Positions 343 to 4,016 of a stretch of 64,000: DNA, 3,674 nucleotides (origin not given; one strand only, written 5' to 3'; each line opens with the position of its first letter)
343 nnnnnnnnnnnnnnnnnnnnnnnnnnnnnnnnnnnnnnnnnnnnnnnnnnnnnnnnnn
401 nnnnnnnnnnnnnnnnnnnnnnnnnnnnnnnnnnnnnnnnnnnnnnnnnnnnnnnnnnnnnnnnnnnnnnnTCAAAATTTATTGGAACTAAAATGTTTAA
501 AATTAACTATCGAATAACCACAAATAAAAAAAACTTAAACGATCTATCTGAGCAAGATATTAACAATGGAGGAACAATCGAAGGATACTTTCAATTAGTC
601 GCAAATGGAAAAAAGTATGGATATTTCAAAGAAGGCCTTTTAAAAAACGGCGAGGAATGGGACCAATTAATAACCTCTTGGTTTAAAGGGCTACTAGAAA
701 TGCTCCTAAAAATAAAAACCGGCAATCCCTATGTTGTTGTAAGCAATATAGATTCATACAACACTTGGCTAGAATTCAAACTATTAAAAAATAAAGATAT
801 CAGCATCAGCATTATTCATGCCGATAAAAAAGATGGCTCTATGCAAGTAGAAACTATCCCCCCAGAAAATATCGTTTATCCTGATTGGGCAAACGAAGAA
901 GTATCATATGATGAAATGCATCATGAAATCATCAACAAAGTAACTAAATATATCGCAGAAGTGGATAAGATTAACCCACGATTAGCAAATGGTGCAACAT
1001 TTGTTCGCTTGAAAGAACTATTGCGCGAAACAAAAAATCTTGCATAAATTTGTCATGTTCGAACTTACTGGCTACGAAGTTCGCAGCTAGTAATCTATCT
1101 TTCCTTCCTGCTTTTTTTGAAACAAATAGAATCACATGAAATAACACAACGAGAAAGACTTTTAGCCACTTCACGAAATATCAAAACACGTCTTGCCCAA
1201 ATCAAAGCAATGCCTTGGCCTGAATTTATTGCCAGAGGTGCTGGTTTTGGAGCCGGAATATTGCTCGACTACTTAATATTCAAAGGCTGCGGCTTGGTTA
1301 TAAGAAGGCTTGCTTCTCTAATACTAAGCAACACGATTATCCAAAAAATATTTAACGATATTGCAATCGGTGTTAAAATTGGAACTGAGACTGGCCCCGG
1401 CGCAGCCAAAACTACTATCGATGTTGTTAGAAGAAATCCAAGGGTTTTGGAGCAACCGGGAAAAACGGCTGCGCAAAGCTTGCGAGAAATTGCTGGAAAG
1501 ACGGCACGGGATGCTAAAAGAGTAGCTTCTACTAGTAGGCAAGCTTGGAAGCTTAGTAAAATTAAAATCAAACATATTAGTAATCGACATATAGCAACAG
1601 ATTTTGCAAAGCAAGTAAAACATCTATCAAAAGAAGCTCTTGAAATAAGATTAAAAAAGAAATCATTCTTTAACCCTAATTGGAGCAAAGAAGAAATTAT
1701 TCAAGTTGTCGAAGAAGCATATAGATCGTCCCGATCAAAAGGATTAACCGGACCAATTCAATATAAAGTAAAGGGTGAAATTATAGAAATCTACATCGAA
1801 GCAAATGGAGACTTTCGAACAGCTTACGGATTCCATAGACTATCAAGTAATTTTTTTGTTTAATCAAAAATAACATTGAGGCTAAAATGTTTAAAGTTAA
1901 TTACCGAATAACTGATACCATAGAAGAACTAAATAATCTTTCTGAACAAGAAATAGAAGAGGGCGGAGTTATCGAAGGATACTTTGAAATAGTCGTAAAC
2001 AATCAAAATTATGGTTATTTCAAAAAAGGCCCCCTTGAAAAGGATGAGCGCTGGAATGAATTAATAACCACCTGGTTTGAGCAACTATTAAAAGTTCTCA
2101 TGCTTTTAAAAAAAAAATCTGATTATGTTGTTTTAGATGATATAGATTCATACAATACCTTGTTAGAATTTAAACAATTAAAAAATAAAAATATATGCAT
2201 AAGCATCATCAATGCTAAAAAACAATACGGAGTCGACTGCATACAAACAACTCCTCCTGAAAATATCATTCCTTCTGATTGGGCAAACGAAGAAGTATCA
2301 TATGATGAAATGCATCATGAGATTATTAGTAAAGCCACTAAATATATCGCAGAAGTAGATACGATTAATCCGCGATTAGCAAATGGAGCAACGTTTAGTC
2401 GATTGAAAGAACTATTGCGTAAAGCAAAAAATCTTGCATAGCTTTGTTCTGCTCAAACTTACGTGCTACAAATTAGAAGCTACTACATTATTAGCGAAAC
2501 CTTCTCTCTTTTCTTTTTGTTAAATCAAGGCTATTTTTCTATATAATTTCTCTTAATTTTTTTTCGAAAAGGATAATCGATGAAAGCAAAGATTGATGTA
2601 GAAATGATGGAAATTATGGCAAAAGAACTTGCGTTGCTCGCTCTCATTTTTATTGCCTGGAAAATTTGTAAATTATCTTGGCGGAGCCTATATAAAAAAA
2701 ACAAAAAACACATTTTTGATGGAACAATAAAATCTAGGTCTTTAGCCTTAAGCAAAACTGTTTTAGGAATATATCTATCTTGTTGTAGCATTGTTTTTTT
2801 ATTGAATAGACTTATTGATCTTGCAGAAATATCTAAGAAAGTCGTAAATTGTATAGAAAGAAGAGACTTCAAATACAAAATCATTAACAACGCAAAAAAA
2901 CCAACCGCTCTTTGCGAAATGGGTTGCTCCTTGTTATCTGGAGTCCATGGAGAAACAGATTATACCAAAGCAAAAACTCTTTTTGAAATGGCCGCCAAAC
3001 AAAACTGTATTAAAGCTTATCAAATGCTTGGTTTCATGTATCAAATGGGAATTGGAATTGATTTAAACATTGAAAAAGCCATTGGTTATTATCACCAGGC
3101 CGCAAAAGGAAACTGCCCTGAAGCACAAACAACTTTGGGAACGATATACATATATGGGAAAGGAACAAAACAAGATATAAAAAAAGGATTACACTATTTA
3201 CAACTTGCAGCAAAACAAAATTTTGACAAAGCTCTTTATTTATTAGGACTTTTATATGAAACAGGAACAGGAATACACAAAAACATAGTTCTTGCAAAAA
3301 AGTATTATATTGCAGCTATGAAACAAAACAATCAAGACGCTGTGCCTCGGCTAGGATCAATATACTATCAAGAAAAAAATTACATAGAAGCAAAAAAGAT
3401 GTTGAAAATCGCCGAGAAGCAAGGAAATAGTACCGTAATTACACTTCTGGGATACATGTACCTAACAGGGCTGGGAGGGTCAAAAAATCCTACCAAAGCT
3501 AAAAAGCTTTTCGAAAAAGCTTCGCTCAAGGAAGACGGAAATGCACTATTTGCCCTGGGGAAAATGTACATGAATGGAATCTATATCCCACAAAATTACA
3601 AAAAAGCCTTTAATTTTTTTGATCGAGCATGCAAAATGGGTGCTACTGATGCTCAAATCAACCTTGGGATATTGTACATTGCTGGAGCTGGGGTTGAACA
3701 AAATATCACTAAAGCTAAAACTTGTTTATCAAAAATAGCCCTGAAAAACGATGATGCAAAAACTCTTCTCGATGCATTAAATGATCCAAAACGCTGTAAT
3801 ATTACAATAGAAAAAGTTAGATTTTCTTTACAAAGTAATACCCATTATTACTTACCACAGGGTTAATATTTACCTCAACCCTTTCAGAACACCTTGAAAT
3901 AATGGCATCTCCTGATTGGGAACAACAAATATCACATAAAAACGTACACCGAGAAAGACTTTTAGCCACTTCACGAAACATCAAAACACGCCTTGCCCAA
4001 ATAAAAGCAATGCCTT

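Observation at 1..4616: Tandem toxin/immunity-like cassettes plus toxin-less orphan modules: a polymorphic-toxin-style locus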

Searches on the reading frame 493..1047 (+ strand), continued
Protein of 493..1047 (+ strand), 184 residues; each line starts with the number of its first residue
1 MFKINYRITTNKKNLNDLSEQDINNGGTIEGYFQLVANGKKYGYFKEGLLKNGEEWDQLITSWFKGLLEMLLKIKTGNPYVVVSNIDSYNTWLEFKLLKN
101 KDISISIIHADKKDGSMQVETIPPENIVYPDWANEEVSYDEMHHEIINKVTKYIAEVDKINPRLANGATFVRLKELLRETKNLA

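Call 71: search_protein_families(library=pfam, proteins=[L022:6393-7991:+, L042:863-2371:+, L061:6159-7688:+, L064:117-1922:+, L040:3-1268:+, L072:1-1257:+, L017:1-1302:+, L023:3-1208:+, L026:3-797:+, L057:7029-7688:+], max_evalue=0.01)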
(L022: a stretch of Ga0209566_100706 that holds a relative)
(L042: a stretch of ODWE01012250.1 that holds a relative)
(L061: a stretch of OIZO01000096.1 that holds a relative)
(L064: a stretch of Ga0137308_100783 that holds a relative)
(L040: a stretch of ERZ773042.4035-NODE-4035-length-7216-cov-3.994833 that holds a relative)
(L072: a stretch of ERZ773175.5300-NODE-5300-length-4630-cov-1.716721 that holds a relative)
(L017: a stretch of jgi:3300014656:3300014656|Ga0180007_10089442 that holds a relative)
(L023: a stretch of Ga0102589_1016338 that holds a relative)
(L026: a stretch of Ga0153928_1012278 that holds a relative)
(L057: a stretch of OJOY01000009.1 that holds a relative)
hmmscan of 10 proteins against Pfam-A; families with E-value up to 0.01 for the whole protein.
L022:6393-7991:+ (533 aa): 8 families
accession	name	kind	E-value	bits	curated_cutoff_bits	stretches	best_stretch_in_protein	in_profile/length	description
PF07591.16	PT-HINT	-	2e-33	116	27.7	1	297-424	2-136/137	Pretoxin HINT domain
PF05593.20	RHS_repeat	-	1.8e-09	38.2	22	2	11-34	1-24/38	RHS Repeat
PF05203.21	Hom_end_hint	-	2.5e-07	31.4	32.1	1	290-349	1-55/228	Hom_end-associated Hint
PF01079.26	Hint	-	5.2e-07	29.9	29.7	1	286-357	9-84/213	Hint module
PF13403.11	Hint_2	-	8.4e-07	29.9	28.4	1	290-322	2-34/147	Hint domain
PF14890.11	Intein_splicing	-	0.00015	22.1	35.8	1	297-380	2-94/155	Intein splicing domain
PF08517.17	AXH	-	0.00069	20.6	33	1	291-366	1-86/116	Ataxin-1 and HBP1 module (AXH)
PF14436.11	EndoU_bacteria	-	0.0031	18.3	25.3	1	457-521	59-126/129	Bacterial EndoU nuclease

L042:863-2371:+ (503 aa): 2 families
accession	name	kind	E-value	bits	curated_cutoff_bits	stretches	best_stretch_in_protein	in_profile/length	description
PF14436.11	EndoU_bacteria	-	0.00037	21.3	25.3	1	420-492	52-126/129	Bacterial EndoU nuclease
PF04830.18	DUF637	-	0.0038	17.4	26.6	1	45-80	132-168/168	Possible hemagglutinin (DUF637)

L061:6159-7688:+ (510 aa): 1 family
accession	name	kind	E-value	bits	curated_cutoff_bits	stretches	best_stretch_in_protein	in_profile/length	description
PF14436.11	EndoU_bacteria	-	0.0035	18.1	25.3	1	438-499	63-126/129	Bacterial EndoU nuclease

L064:117-1922:+ (602 aa): 1 family
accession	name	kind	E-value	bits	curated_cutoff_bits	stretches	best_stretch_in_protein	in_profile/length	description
PF05593.20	RHS_repeat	-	2.3e-06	28.3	22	2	26-53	1-29/38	RHS Repeat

L040:3-1268:+ (422 aa): 1 family
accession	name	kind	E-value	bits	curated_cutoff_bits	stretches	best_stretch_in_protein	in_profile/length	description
PF14436.11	EndoU_bacteria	-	0.0029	18.4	25.3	0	339-409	52-124/129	Bacterial EndoU nuclease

L072:1-1257:+ (419 aa): 1 family
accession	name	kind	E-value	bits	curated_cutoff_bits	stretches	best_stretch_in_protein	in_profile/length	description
PF14436.11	EndoU_bacteria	-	0.0058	17.4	25.3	0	344-408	59-126/129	Bacterial EndoU nuclease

L017:1-1302:+ (434 aa): 0 families

L023:3-1208:+ (402 aa): 7 families
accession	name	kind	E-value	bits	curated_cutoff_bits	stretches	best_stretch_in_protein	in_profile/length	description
PF07591.16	PT-HINT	-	1.3e-33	116.6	27.7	1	166-293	2-136/137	Pretoxin HINT domain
PF05203.21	Hom_end_hint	-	1.5e-07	32.1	32.1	1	159-218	1-55/228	Hom_end-associated Hint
PF01079.26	Hint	-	2.1e-07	31.2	29.7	1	153-226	7-84/213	Hint module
PF13403.11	Hint_2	-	6.6e-07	30.2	28.4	1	159-191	2-34/147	Hint domain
PF14890.11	Intein_splicing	-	8e-05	22.9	35.8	1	166-249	2-94/155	Intein splicing domain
PF08517.17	AXH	-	0.00046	21.1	33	1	160-235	1-86/116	Ataxin-1 and HBP1 module (AXH)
PF14436.11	EndoU_bacteria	-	0.00088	20.1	25.3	1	326-390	59-126/129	Bacterial EndoU nuclease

L026:3-797:+ (265 aa): 1 family
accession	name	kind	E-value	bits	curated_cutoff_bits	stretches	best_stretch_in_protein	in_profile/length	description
PF14436.11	EndoU_bacteria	-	0.0001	23.1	25.3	1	188-254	57-126/129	Bacterial EndoU nuclease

L057:7029-7688:+ (220 aa): 2 families
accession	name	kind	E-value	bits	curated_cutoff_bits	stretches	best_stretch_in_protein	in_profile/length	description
PF14436.11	EndoU_bacteria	-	0.00089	20.1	25.3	1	147-209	61-126/129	Bacterial EndoU nuclease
PF13855.12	LRR_8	-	0.0065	16.7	27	0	110-135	23-48/61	Leucine rich repeat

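Call 85: find_encoding_contigs(protein=P0004, flank=3000, max_places=6)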
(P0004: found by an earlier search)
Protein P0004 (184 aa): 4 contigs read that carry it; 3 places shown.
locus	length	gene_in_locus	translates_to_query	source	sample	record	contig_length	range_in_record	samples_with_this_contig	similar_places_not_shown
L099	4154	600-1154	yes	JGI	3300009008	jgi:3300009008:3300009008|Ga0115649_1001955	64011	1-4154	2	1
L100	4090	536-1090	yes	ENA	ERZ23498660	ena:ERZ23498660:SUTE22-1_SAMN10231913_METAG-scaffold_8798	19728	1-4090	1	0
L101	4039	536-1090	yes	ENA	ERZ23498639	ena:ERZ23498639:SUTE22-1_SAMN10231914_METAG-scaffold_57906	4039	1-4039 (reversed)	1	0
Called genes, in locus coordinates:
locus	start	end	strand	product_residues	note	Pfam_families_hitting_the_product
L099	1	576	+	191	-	?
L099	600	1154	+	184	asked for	-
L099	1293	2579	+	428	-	-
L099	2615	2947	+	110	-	-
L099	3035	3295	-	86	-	-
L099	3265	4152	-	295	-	-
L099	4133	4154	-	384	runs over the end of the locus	-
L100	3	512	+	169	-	?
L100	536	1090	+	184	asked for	-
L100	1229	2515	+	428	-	-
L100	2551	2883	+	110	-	-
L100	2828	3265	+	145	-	-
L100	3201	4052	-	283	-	-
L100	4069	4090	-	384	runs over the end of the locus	-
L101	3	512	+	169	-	?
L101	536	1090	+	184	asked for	-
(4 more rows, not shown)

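Call 88: list_cluster_members(proteins=[L008:1241-2293:+, P0002, P0022, P0019, P0020])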
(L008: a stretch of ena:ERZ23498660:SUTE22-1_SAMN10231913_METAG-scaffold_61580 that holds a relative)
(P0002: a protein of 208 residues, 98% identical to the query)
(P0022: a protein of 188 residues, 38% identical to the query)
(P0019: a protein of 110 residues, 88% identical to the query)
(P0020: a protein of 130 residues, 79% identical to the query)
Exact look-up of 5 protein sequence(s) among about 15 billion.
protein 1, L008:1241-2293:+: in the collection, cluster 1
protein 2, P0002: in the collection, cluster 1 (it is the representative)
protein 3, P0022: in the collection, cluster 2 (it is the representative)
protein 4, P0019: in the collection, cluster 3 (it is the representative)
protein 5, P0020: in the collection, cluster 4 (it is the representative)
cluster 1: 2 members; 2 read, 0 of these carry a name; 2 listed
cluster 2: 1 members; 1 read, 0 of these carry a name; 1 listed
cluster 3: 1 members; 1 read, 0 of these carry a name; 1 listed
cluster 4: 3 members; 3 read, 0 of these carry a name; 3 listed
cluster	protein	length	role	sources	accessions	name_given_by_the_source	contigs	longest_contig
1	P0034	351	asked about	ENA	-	-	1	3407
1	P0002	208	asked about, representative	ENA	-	-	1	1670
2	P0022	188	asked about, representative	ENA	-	-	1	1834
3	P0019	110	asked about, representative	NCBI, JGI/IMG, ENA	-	-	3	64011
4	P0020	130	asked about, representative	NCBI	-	-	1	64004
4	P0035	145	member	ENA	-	-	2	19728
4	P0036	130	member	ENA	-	-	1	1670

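Call 91: search_protein_families(library=pfam, alignment_id=A2, max_evalue=0.01)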
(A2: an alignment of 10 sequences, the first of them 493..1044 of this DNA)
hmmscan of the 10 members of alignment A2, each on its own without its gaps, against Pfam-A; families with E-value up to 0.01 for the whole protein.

A. member 1, window:493-1044:+ (184 aa): 0 families

B. families by the number of members that match (of 10 scanned): 0 families

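Call 95: search_dna_similar(query=window:493-1044:+, collection=plasmids, mode=protein, max_evalue=0.001, max_rows=10)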
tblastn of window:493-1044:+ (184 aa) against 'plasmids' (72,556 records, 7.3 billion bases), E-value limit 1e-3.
Records with a match: 1; places in all: 1; records where one place covers at least 80% of the query: 1.
Best place of each record, by identity: <60% 1.
By first word of the organism name: Paenibacillus 1.
By predicted mobility (MOB-suite, as given by PLSDB): non-mobilizable 1.
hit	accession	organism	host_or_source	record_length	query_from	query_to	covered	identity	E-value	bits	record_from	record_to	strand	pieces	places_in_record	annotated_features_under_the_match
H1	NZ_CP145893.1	Paenibacillus amylolyticus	whole organism,soil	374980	1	183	99%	32.2%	1e-15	81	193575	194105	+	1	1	hypothetical protein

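Call 97: get_annotated_region(hit=H1, flank=9000)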
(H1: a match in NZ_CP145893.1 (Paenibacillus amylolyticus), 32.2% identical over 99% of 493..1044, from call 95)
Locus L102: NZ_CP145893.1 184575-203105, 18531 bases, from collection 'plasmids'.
description: Paenibacillus amylolyticus strain Y5S-7 plasmid pY5S7-1, complete sequence
organism: Paenibacillus amylolyticus (NCBI taxid 1451)
taxonomy: Bacteria; Bacillota; Bacilli; Bacillales; Paenibacillaceae; Paenibacillus; Paenibacillus amylolyticus
host: -; source: whole organism,soil; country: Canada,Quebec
typing (MOB-suite, as given by PLSDB): non-mobilizable
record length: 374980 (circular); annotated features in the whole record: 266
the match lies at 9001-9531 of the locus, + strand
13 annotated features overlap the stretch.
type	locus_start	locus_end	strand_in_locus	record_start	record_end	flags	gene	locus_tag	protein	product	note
CDS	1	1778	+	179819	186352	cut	-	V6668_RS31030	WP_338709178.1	S-layer homology domain-containing protein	-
CDS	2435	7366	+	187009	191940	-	-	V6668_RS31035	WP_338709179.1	DNRLRE domain-containing protein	-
CDS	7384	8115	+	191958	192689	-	-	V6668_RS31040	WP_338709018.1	hypothetical protein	-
CDS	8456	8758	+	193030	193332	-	-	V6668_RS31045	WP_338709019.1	immunity 53 family protein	-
CDS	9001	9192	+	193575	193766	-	-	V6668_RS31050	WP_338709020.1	hypothetical protein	-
CDS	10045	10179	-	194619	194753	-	-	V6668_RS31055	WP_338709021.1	hypothetical protein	-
CDS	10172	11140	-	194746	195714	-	-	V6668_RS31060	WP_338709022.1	hypothetical protein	-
CDS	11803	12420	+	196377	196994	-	-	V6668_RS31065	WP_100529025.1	hypothetical protein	-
CDS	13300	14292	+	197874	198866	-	-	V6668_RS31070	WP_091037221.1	WG repeat-containing protein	-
CDS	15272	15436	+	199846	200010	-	-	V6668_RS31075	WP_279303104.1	restriction endonuclease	GO:0009307 - DNA restriction-modification system [Evidence IEA]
CDS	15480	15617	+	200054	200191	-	-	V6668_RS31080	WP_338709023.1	restriction endonuclease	GO:0009307 - DNA restriction-modification system [Evidence IEA]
CDS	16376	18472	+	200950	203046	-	-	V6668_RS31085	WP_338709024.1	CAP domain-containing protein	-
CDS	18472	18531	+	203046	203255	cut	-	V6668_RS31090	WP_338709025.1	hypothetical protein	-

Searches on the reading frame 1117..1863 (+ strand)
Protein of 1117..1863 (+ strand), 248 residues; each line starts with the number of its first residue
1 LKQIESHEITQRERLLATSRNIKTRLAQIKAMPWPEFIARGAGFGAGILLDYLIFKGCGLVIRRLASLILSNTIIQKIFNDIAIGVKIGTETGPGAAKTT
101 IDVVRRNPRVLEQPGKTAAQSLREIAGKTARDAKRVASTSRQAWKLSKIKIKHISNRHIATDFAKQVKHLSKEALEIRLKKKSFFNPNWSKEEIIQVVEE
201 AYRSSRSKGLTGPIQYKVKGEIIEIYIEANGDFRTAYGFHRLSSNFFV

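Call 4: search_protein_families(library=pfam, proteins=[window:1117-1863:+], max_evalue=1)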
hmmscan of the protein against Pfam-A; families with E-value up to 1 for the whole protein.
window:1117-1863:+ (248 aa): 1 family
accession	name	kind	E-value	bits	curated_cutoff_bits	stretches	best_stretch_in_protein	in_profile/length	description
PF14436.11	EndoU_bacteria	-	1.1e-06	29.4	25.3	1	172-237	63-126/129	Bacterial EndoU nuclease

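Call 10: search_protein_families(library=ncbifam, proteins=[window:1117-1863:+], max_evalue=0.1)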
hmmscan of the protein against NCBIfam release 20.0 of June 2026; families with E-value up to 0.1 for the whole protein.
window:1117-1863:+ (248 aa): 1 family
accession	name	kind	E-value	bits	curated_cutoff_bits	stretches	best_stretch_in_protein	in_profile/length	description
TIGR04563.1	TIGR04563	subfamily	0.057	13.3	65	0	121-154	16-49/53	TIGR04563 family protein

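Call 12: find_related_loci(query=window:1117-1863:+, collection=genome_contigs, flank=10000)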
Query window:1117-1863:+ (248 aa) in genome_contigs; peptide patterns used: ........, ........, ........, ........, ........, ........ (x = any residue, [..] = any of these).
279 stretches matched a pattern; 1 encode a relative of the query (tblastn E <= 1e-3); 1 distinct loci.
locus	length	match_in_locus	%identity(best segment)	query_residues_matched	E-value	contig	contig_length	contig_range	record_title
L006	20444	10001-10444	38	103-243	1e-26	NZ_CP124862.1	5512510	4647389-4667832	Petroclostridium sp. X23 chromosome, complete genome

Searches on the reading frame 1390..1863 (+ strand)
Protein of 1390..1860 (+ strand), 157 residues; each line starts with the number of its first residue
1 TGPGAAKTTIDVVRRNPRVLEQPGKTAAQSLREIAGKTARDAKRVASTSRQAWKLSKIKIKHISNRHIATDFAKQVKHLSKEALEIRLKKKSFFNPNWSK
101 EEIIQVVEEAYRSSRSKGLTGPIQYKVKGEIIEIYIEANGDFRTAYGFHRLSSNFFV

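Call 59: predict_structure(alignment_id=A3)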
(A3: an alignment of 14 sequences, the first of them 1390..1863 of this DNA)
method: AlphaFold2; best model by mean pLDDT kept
length: 157 residues; sequences in the alignment: 14
mean_pLDDT: 79.6   pTM: 0.63
mean pLDDT of the five models: 79.6, 77.4, 77.0, 74.5, 74.0
residues with pLDDT >= 90: 70; 70-90: 34; 50-70: 48; < 50: 5
segments of 3 or more residues with pLDDT < 50: 1-5
pLDDT, mean of each block of 10 residues (from residue 1): 48 59 60 66 54 77 87 88 91 93 92 91 94 93 93 88
secondary structure, 60 per line:
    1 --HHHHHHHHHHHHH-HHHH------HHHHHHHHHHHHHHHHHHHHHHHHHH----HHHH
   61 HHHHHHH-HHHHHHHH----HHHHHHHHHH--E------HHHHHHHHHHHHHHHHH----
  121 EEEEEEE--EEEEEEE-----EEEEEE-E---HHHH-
elements in order: H3-15 H17-20 H27-52 H57-67 H69-76 H81-90 H100-116 E121-127 E130-136 E142-147 H153-156

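Call 90: search_protein_families(library=pfam, alignment_id=A3, max_evalue=0.01)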
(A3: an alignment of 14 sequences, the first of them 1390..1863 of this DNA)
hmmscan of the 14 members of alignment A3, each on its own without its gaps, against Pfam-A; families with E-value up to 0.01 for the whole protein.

A. member 1, window:1390-1863:+ (157 aa): 1 family
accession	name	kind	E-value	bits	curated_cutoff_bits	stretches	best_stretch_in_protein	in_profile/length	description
PF14436.11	EndoU_bacteria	-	4.2e-07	30.8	25.3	1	81-146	63-126/129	Bacterial EndoU nuclease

B. families by the number of members that match (of 14 scanned): 3 families
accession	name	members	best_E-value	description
PF14436.11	EndoU_bacteria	13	4.2e-07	Bacterial EndoU nuclease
PF12637.14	TSCPD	1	0.0018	TSCPD domain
PF11884.13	DUF3404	1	0.0095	Domain of unknown function (DUF3404)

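Call 96: search_dna_similar(query=window:1390-1860:+, collection=plasmids, mode=protein, max_evalue=0.001, max_rows=10)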
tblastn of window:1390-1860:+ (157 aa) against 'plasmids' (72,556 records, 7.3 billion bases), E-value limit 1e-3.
No match.

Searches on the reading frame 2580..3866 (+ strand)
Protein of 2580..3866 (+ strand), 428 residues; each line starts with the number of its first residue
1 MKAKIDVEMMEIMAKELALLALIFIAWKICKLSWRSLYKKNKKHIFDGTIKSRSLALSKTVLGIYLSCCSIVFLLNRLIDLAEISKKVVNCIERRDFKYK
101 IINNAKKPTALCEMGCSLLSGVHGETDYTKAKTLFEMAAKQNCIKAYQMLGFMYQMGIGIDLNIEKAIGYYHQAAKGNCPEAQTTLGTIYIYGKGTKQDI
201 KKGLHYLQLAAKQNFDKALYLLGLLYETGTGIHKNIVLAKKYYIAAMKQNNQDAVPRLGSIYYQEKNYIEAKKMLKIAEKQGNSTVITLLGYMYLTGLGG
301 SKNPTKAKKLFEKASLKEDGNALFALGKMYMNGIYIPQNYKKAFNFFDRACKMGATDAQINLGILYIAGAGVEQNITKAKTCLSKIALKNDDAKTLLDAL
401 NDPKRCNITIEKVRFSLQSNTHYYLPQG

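Call 4: search_protein_families(library=pfam, proteins=[window:2580-3866:+], max_evalue=1)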
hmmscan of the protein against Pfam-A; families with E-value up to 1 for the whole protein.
window:2580-3866:+ (428 aa): 10 families
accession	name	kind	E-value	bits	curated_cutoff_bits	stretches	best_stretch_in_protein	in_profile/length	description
PF08238.18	Sel1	-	2.3e-53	177.1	30.7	7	322-354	3-35/36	Sel1 repeat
PF25062.1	ARM_TT21_N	-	1.6e-05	25.2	40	1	249-347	97-191/222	Tetratricopeptide repeat protein 21 N-terminal ARM repeat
PF23310.1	TPR_27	-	0.00019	21.5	27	0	198-226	43-71/110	Plant tetratrico peptide repeats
PF14559.12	TPR_19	-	0.0072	17.1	25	0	239-279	10-52/68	Tetratricopeptide repeat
PF17941.7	PP_kinase_C_1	-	0.015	15.3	25.7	0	74-151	52-126/167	Polyphosphate kinase C-terminal domain 1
PF25068.1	ARM_TT21_4th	-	0.075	13.7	30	0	240-286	19-66/153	Tetratricopeptide repeat protein 21 forth ARM domain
PF13174.12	TPR_6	-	0.11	13.6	26.3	0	257-276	5-24/33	Tetratricopeptide repeat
PF12895.13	ANAPC3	-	0.12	13.1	27.2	1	216-285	6-56/82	Anaphase-promoting complex, cyclosome, subunit 3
PF13424.12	TPR_12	-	0.2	12.3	30.1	0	257-276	8-27/77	Tetratricopeptide repeat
PF07719.23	TPR_2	-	0.67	10.7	27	0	257-275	6-24/34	Tetratricopeptide repeat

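Call 10: search_protein_families(library=ncbifam, proteins=[window:2580-3866:+], max_evalue=0.1)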
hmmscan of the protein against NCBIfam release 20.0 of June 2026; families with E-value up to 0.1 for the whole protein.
window:2580-3866:+ (428 aa): 7 families
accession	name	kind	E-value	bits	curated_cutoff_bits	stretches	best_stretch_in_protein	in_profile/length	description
NF038194.1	AlgK_TPR_lipo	equivalog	2.6e-16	59.3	700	2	104-223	294-412/448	alginate biosynthesis TPR repeat lipoprotein AlgK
NF047621.1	FlgprotMotXVib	equivalog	1.8e-15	57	330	3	176-254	68-146/211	flagellar protein MotX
NF033786.1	phenyl_MerG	equivalog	3.7e-14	53.2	350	2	280-371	61-160/217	phenylmercury resistance protein MerG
NF045484.1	TransRegExoR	equivalog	5.4e-09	35.7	450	1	160-229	140-211/267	exopolysaccharide production regulator ExoR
NF040959.1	MamA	equivalog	0.0022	17.5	200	1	200-293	53-148/204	magnetosome protein MamA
NF033161.1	lipo_LipL41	equivalog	0.0025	16.8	400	1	273-358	252-336/358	lipoprotein LipL41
NF004443.0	PRK05777.2-1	equivalog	0.023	13.8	626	0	266-313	154-201/506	NADH-quinone oxidoreductase subunit NuoN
